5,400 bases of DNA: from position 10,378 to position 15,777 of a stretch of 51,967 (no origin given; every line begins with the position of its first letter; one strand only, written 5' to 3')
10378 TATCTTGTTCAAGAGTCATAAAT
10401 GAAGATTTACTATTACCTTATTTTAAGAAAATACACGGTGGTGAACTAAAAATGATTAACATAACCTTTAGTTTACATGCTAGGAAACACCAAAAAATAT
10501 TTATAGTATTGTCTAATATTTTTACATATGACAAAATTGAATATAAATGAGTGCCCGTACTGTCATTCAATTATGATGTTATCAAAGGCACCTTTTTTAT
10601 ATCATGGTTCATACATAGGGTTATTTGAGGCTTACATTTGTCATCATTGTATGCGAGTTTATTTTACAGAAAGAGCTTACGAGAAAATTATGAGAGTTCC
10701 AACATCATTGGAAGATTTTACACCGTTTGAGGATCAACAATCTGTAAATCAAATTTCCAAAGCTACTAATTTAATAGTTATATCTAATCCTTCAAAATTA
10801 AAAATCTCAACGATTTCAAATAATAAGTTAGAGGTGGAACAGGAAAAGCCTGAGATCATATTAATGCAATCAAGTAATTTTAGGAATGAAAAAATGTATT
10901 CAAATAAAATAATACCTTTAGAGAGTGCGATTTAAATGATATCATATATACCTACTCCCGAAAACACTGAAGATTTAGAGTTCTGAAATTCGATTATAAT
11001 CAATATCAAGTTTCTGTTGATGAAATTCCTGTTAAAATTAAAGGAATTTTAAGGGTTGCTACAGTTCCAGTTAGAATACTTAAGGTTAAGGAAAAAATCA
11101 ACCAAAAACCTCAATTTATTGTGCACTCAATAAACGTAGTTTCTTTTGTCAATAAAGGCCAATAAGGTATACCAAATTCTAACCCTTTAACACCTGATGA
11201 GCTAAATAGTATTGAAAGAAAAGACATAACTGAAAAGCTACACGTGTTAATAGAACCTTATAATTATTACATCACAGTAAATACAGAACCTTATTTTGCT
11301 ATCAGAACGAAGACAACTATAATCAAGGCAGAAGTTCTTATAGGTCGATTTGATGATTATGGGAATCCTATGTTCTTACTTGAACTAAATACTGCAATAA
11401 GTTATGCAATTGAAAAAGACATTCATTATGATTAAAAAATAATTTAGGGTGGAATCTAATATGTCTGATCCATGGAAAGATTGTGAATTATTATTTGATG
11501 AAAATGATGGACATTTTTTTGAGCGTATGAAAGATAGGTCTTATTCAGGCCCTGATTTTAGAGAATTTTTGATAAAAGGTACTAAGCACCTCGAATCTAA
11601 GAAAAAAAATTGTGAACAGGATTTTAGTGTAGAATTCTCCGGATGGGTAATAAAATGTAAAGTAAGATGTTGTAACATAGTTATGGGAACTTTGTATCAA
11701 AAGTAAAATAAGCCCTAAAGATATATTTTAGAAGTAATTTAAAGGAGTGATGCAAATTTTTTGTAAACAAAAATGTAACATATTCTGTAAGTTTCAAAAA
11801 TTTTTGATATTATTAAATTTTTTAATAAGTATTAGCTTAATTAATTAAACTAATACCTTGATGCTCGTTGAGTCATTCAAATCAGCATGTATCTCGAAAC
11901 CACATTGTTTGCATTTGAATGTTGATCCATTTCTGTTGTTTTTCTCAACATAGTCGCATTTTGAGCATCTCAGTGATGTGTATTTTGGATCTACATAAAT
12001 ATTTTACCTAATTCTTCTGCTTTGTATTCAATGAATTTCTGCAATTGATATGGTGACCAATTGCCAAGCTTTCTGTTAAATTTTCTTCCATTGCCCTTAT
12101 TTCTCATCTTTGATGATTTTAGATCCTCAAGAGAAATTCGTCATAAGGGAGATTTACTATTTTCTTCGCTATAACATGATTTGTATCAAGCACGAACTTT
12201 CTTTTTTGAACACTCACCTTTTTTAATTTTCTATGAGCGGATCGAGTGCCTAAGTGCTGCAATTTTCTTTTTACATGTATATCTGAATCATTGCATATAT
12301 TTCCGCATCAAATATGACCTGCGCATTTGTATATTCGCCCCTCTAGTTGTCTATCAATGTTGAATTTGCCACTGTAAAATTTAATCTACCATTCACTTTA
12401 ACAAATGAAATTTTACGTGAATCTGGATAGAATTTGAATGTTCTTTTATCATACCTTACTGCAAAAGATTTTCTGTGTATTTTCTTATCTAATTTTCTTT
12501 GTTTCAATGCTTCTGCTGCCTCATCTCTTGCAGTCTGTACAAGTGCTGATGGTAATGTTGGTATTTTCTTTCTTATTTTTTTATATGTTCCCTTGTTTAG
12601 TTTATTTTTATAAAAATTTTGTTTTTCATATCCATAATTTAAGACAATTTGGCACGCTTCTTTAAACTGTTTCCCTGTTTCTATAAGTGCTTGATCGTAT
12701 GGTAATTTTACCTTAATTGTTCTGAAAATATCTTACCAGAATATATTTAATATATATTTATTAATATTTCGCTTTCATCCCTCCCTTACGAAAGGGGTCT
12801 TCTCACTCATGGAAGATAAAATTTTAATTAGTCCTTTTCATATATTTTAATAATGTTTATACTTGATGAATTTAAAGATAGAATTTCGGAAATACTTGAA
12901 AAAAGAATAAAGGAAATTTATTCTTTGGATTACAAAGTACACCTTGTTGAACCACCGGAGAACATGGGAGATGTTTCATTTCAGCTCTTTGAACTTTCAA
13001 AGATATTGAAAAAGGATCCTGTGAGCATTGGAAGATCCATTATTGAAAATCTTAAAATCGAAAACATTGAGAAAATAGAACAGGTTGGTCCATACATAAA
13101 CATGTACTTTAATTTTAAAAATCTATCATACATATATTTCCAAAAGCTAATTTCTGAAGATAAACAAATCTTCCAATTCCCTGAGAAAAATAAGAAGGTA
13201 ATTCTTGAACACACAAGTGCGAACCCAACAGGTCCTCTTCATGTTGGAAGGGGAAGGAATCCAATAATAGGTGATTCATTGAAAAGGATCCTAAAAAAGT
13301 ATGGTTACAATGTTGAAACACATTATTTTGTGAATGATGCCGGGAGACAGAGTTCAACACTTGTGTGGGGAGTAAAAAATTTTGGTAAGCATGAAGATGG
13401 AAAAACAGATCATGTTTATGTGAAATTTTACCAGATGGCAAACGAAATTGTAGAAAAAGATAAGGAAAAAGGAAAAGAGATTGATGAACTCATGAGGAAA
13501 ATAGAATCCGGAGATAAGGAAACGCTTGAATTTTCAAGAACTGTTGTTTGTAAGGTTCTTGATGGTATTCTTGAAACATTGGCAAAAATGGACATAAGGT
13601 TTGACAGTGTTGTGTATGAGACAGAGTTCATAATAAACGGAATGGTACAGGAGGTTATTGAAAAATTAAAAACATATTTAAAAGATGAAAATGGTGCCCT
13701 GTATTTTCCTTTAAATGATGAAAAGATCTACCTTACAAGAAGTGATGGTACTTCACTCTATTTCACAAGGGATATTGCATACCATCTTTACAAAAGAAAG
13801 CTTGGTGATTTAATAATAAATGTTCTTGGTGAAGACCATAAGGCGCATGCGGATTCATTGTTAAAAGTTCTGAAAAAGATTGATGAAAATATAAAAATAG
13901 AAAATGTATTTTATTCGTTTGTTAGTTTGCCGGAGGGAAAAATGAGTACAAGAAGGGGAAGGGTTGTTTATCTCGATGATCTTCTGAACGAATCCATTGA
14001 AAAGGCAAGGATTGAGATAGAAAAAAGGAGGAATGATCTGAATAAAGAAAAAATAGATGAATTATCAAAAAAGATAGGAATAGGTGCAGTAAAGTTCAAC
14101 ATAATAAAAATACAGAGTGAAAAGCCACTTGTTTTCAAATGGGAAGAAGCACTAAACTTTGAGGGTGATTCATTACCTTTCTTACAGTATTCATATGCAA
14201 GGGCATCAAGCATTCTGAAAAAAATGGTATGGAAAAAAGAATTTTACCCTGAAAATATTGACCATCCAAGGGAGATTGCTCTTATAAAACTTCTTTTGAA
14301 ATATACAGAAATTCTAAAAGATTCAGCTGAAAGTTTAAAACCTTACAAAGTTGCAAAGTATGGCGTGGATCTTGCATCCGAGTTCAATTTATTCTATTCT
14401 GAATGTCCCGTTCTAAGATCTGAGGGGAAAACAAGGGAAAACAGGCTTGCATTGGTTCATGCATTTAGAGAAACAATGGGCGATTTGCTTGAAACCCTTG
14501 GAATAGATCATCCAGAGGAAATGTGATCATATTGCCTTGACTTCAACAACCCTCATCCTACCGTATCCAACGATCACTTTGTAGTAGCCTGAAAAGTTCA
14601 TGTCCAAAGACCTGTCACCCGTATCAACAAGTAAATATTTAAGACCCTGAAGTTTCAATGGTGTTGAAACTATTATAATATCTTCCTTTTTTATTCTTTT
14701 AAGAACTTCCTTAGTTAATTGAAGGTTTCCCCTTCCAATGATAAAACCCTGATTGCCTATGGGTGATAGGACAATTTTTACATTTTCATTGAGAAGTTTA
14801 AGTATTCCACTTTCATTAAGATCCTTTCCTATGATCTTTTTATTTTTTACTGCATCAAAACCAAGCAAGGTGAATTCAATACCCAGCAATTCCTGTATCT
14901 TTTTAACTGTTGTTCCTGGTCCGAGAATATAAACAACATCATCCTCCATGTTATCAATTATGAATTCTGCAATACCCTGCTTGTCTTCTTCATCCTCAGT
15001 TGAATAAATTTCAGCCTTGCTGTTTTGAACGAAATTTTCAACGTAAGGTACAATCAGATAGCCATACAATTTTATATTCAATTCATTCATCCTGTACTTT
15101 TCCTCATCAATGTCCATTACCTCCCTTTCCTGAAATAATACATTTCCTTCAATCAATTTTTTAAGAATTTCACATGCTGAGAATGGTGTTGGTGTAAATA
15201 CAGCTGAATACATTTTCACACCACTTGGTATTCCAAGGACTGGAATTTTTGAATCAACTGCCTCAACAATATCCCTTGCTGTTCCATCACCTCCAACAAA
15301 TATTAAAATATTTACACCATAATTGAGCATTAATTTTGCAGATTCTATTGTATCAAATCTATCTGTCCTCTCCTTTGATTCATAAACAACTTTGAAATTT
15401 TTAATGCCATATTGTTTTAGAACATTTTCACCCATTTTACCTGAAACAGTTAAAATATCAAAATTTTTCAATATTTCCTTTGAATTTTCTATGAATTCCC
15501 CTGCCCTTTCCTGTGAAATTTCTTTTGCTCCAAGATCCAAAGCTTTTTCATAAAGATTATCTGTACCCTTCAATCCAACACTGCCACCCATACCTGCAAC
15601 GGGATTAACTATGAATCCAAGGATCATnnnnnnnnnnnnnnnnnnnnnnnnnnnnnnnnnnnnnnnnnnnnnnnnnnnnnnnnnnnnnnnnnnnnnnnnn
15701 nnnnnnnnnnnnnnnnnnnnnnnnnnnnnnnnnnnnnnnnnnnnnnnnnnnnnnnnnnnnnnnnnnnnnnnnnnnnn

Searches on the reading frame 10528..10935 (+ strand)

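Call 90: search_protein_families(library=pfam, proteins=[window:10528-10935:+], max_evalue=0.01)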
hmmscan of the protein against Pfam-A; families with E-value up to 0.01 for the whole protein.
window:10528-10935:+ (135 aa): 1 family
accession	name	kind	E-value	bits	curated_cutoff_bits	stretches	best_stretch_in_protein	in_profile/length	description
PF24292.1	DUF7479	-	0.00075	20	27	1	8-63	4-59/60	Domain of unknown function (DUF7479)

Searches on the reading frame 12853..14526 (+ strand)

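Call 64: search_protein_families(library=ncbifam, proteins=[window:12853-14526:+], max_evalue=0.001)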
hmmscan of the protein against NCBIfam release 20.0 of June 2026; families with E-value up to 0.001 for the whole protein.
window:12853-14526:+ (557 aa): 5 families
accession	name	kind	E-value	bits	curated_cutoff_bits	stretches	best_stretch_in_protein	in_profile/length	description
TIGR00456.1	argS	equivalog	7e-140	467.1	261.65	1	3-557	1-569/569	arginine--tRNA ligase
NF002446.0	PRK01611.3-3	equivalog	4.3e-116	388.7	399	2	199-557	253-636/636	arginine--tRNA ligase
NF002447.0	PRK01611.3-4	equivalog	4.3e-110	369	460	2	7-314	5-321/613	arginine--tRNA ligase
NF045898.1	ArgS_rel_codon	equivalog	2.8e-07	30.3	340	1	397-556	165-326/327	ArgS-related anticodon-binding protein NrtL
TIGR00211.2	glyS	equivalog_domain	0.00052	18.6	300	1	445-545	576-678/684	glycine--tRNA ligase subunit beta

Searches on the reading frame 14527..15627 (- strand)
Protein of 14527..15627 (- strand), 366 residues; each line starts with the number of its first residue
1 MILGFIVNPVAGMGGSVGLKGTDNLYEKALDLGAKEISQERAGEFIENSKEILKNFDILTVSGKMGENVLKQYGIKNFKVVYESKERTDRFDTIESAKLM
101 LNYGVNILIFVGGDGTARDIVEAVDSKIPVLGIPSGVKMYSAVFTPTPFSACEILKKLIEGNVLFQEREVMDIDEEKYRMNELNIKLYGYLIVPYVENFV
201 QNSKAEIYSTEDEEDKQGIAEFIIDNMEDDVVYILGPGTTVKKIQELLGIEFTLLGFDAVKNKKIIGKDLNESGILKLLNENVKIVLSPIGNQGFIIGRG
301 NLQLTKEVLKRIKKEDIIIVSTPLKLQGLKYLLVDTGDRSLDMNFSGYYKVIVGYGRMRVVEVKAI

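Call 11: search_protein_families(library=pfam, proteins=[window:14527-15627:-], max_evalue=0.001)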
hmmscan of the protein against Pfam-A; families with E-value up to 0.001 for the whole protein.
window:14527-15627:- (366 aa): 3 families
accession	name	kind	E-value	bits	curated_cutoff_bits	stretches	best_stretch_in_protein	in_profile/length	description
PF01513.26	NAD_kinase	-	1.3e-19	71.2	25.5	1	4-162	2-129/130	ATP-NAD kinase N-terminal domain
PF20143.4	NAD_kinase_C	-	1e-18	67.7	23.7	1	229-362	2-125/126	ATP-NAD kinase C-terminal domain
PF00781.29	DAGK_cat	-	1.4e-05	25.2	23.6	1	82-137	33-91/125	Diacylglycerol kinase catalytic domain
